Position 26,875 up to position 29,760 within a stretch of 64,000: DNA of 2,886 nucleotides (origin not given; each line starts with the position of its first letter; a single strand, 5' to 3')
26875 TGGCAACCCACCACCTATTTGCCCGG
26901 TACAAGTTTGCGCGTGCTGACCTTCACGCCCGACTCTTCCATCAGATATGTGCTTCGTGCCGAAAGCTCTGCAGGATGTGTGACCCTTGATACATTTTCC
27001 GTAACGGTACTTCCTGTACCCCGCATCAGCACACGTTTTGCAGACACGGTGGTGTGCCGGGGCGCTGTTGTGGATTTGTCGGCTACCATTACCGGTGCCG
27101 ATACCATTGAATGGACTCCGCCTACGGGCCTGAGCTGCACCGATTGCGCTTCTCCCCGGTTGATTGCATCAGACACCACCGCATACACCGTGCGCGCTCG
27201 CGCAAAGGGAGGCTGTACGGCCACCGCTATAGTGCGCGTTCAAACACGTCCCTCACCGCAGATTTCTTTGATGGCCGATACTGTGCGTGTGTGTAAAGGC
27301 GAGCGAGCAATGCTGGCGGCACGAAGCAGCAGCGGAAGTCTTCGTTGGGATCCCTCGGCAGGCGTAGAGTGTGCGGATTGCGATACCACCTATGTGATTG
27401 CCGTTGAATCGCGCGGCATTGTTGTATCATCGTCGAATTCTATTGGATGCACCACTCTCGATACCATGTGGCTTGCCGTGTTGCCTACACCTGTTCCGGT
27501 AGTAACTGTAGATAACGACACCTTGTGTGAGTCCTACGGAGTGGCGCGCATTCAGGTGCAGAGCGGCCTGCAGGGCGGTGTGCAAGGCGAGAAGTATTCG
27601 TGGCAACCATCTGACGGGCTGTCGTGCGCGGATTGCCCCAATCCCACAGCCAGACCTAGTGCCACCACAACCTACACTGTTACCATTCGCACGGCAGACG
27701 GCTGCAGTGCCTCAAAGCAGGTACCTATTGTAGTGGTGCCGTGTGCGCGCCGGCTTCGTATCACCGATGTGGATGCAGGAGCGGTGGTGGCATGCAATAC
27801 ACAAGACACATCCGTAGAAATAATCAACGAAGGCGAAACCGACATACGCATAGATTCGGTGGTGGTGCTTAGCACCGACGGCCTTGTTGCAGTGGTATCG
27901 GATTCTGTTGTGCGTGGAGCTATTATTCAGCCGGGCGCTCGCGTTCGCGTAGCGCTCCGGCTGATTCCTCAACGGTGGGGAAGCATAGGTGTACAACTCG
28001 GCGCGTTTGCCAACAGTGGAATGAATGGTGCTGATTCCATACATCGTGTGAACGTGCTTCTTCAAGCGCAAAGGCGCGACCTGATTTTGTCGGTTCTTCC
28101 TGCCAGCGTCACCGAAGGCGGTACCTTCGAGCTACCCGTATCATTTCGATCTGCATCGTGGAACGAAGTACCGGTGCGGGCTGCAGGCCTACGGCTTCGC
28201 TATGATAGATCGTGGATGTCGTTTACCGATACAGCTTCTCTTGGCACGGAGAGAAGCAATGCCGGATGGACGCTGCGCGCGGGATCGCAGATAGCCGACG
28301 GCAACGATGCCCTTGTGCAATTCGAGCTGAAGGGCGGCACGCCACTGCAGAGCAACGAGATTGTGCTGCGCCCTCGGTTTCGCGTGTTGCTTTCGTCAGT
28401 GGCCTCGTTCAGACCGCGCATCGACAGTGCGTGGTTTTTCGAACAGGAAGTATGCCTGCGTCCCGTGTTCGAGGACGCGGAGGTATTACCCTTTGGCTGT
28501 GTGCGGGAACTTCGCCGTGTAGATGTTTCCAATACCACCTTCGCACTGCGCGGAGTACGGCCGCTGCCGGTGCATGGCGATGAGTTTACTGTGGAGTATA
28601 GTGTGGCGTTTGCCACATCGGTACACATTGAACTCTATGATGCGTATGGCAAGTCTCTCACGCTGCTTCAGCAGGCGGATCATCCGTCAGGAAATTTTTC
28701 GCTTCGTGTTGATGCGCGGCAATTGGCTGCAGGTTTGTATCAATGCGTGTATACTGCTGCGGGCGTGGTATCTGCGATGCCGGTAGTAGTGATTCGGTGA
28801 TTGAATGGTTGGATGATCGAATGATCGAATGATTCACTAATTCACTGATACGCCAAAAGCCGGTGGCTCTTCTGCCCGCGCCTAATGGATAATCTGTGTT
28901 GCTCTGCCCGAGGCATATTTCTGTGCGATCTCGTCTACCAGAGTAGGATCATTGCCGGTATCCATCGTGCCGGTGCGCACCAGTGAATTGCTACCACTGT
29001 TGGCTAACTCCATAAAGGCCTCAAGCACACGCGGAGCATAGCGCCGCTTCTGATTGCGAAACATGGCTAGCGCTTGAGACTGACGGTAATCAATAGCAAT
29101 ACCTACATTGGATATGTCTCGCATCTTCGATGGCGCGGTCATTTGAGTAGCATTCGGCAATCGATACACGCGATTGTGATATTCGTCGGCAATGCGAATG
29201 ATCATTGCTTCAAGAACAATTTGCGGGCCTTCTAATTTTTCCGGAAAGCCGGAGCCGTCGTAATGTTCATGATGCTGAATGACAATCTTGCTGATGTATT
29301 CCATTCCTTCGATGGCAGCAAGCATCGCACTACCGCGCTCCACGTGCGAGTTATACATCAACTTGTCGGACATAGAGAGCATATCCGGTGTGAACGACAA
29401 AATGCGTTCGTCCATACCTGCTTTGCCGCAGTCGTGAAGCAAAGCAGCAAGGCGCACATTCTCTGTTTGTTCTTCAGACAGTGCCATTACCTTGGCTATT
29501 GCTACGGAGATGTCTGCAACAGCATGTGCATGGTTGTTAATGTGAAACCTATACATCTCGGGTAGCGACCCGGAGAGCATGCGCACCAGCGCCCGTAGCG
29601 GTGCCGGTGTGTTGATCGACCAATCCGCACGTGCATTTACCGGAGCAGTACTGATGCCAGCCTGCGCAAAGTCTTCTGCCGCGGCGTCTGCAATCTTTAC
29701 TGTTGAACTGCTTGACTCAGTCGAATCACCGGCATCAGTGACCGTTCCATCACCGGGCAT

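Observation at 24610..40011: Two paralogous giant T9SS adhesin-like proteins bracket an HD-GYP regulator and a redox/cysteine-desulfurase cluster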

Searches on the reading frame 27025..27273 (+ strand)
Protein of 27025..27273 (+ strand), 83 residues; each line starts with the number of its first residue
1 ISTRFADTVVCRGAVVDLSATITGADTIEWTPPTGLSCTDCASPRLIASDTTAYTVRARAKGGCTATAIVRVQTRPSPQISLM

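Call 91: predict_structure(alignment_id=A6)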
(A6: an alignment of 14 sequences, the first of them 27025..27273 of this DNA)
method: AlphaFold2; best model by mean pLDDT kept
length: 83 residues; sequences in the alignment: 14
mean_pLDDT: 92.7   pTM: 0.78
mean pLDDT of the five models: 92.7, 92.3, 92.3, 91.6, 90.7
residues with pLDDT >= 90: 73; 70-90: 6; 50-70: 3; < 50: 1
segments of 3 or more residues with pLDDT < 50: none
pLDDT, mean of each block of 10 residues (from residue 1): 75 95 94 98 97 97 94 95 86
secondary structure, 60 per line:
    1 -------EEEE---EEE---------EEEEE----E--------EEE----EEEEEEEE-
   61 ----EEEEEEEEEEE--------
elements in order: E8-11 E15-17 E27-31 E45-47 E52-59 E65-75

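Call 93: fold_search(model_id=the predicted structure, library=pdb)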
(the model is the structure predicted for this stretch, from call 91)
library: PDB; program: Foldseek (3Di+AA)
matches with E <= 10: 1531; with E <= 0.001: 5
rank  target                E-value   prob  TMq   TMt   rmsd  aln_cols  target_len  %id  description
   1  9flx_A                2.7e-04  1.00  0.73  0.20   2.4        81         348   30  CryoEM structure of the fragment-4 (4074-4421) in the grappling hook protein A (GhpA) in the bacterium Aureispira sp.  (released 2024-10-16)
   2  9flv_A                4.4e-04  1.00  0.71  0.16   2.7        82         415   24  CryoEM structure of the fragment-5 (2393-2807) in the grappling hook protein A (GhpA) in the bacterium Aureispira sp.  (released 2024-10-16)
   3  9fly_A                6.5e-04  1.00  0.73  0.08   2.4        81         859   30  CryoEM structure of the base (4151-5009) in the grappling hook protein A (GhpA) in the bacterium Aureispira sp. CCB-QB (released 2024-10-16)
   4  9flp_A                6.8e-04  1.00  0.71  0.08   2.6        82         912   24  CryoEM structure of the neck (1403-2314) in the grappling hook protein A (GhpA) in the bacterium Aureispira sp. CCB-QB (released 2024-10-16)
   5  9fls_A                7.6e-04  1.00  0.71  0.20   2.7        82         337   24  CryoEM structure of the fragment-3 (2061-2397) in the grappling hook protein A (GhpA) in the bacterium Aureispira sp.  (released 2024-10-16)
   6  6s5w_B                1.6e-03  1.00  0.69  0.58   3.2        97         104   13  Structure of Rib domain 'Rib Long' from Lactobacillus acidophilus (released 2019-12-11)
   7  6s5w_A                1.7e-03  1.00  0.69  0.56   3.0        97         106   13  Structure of Rib domain 'Rib Long' from Lactobacillus acidophilus (released 2019-12-11)
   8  2wim_B                2.2e-03  1.00  0.69  0.25   3.4        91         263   16  Crystal structure of NCAM2 IG1-3 (released 2010-08-25)
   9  6xq8_A                2.2e-03  1.00  0.51  0.25   4.5        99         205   16  Receptor for Advanced Glycation End Products VC1 domain in complex with Fragments 1 & 11 (released 2021-07-14)
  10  8uf4_A                2.4e-03  1.00  0.62  0.36   3.7       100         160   13  Crystal structure of wildtype dystroglycan proteolytic domain (juxtamembrane domain) (released 2024-09-11)
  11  2z4t_A                2.6e-03  1.00  0.64  0.12   4.1        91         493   10  Crystal Structure of Vibrionaceae Photobacterium sp. JT-ISH-224 2,6-sialyltransferase in a Ternary Complex with Donor  (released 2008-04-08)
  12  8yt8_O                3.0e-03  1.00  0.64  0.22   3.6       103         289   11  Cryo-EM structure of the dystrophin glycoprotein complex (released 2024-12-11)
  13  1l0q_A                3.0e-03  1.00  0.60  0.16   6.0        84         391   21  Tandem YVTN beta-propeller and PKD domains from an archaeal surface layer protein (released 2002-11-06)
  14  6xq8_B                3.8e-03  1.00  0.51  0.25   4.5        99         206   16  Receptor for Advanced Glycation End Products VC1 domain in complex with Fragments 1 & 11 (released 2021-07-14)
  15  8p35_B                4.0e-03  1.00  0.65  0.56   3.7        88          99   17  Mutant human titin immunoglobulin-like 21 domain - C3575S (released 2023-11-29)
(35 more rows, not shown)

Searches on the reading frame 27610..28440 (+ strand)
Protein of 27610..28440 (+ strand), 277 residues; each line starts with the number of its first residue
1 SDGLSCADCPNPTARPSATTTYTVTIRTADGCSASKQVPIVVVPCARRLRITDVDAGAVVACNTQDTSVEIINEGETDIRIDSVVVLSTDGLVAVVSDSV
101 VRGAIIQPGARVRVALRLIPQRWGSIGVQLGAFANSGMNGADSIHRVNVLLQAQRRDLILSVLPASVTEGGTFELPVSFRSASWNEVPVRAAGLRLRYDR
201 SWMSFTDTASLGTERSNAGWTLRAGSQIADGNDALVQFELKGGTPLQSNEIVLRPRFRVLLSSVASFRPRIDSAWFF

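Call 7: search_protein_families(library=pfam, proteins=[window:27610-28440:+], max_evalue=10)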
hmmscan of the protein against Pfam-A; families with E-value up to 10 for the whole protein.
window:27610-28440:+ (277 aa): 2 families
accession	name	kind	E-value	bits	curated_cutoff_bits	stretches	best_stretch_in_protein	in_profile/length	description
PF00963.24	Cohesin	-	0.094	13.3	24.1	1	166-208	9-49/139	Cohesin domain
PF22544.2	HYDIN_VesB_CFA65-like_Ig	-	0.18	12.5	25.5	1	53-127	9-79/100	HYDIN/CFA65/VesB-like, Ig-like domain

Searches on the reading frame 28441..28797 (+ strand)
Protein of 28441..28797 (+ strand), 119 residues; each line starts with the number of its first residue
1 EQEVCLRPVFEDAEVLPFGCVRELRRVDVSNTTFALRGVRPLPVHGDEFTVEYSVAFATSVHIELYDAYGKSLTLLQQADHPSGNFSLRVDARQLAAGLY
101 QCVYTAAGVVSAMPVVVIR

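Call 7: search_protein_families(library=pfam, proteins=[window:28441-28797:+], max_evalue=10)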
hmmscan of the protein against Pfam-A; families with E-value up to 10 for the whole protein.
window:28441-28797:+ (119 aa): 2 families
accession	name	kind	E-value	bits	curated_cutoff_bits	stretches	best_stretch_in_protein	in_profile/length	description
PF18962.6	Por_Secre_tail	-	0.00048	20.8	27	1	41-105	3-63/75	Secretion system C-terminal sorting domain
PF13860.13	FlgD_ig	-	0.05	14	27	1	47-106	10-75/79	FlgD Ig-like domain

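Call 8: search_protein_families(library=ncbifam, proteins=[window:28441-28797:+], max_evalue=10)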
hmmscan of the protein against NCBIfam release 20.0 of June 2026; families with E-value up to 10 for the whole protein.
window:28441-28797:+ (119 aa): 2 families
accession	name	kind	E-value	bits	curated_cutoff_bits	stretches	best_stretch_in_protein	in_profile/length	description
TIGR04183.1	Por_Secre_tail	domain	0.014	15.4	23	1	48-109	8-63/72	T9SS type A sorting domain-containing protein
NF038113.1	T9SSA_dep_M36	equivalog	0.2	9.7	885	1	23-104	782-855/869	T9SS-dependent M36 family metallopeptidase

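Call 60: search_protein_families(library=pfam, alignment_id=A5, max_evalue=0.01)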
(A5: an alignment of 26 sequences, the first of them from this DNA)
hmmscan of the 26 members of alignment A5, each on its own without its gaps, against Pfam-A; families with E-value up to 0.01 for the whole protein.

A. member 1, seq(105 aa): 1 family
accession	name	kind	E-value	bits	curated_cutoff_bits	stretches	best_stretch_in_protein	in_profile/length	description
PF18962.6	Por_Secre_tail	-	0.00034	21.3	27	1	27-92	3-64/75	Secretion system C-terminal sorting domain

B. families by the number of members that match (of 26 scanned): 4 families
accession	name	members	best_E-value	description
PF18962.6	Por_Secre_tail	23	7.4e-12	Secretion system C-terminal sorting domain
PF13860.13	FlgD_ig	3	2e-06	FlgD Ig-like domain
PF10342.15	Kre9_KNH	1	0.00063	Kre9/KNH-like N-terminal Ig-like domain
PF13585.12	CHU_C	1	0.0034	CHU_C Type IX secretion signal domain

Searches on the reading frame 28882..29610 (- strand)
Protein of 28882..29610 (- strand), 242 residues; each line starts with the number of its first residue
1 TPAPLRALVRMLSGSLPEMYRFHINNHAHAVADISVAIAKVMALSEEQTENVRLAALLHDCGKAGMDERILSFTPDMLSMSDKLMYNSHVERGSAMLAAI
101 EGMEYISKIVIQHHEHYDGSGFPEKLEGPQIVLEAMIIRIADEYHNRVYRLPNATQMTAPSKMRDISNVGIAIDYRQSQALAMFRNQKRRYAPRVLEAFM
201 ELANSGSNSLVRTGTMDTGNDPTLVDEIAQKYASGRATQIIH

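Call 71: search_solved_structures(query=window:28882-29610:-, max_evalue=0.00001, show_alignments=2)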
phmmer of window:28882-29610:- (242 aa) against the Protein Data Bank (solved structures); distinct sequences matched with E-value up to 0.00001: 5.
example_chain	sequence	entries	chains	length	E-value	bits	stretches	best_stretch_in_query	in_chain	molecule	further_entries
5z7c_A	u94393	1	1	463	5.5e-14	55.7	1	23-158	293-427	3'3'-cGAMP-specific phosphodiesterase 3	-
4r8z_A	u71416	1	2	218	2e-13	53.9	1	42-150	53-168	Cyclic di-GMP phosphodiesterase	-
9rbz_A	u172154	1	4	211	3.8e-12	49.7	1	23-144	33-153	HD domain/sensory box protein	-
9rc0_A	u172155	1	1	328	1e-11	48.3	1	23-144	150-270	HD domain/sensory box protein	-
4mcw_A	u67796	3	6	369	2.9e-11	46.8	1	26-144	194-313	Metal dependent phosphohydrolase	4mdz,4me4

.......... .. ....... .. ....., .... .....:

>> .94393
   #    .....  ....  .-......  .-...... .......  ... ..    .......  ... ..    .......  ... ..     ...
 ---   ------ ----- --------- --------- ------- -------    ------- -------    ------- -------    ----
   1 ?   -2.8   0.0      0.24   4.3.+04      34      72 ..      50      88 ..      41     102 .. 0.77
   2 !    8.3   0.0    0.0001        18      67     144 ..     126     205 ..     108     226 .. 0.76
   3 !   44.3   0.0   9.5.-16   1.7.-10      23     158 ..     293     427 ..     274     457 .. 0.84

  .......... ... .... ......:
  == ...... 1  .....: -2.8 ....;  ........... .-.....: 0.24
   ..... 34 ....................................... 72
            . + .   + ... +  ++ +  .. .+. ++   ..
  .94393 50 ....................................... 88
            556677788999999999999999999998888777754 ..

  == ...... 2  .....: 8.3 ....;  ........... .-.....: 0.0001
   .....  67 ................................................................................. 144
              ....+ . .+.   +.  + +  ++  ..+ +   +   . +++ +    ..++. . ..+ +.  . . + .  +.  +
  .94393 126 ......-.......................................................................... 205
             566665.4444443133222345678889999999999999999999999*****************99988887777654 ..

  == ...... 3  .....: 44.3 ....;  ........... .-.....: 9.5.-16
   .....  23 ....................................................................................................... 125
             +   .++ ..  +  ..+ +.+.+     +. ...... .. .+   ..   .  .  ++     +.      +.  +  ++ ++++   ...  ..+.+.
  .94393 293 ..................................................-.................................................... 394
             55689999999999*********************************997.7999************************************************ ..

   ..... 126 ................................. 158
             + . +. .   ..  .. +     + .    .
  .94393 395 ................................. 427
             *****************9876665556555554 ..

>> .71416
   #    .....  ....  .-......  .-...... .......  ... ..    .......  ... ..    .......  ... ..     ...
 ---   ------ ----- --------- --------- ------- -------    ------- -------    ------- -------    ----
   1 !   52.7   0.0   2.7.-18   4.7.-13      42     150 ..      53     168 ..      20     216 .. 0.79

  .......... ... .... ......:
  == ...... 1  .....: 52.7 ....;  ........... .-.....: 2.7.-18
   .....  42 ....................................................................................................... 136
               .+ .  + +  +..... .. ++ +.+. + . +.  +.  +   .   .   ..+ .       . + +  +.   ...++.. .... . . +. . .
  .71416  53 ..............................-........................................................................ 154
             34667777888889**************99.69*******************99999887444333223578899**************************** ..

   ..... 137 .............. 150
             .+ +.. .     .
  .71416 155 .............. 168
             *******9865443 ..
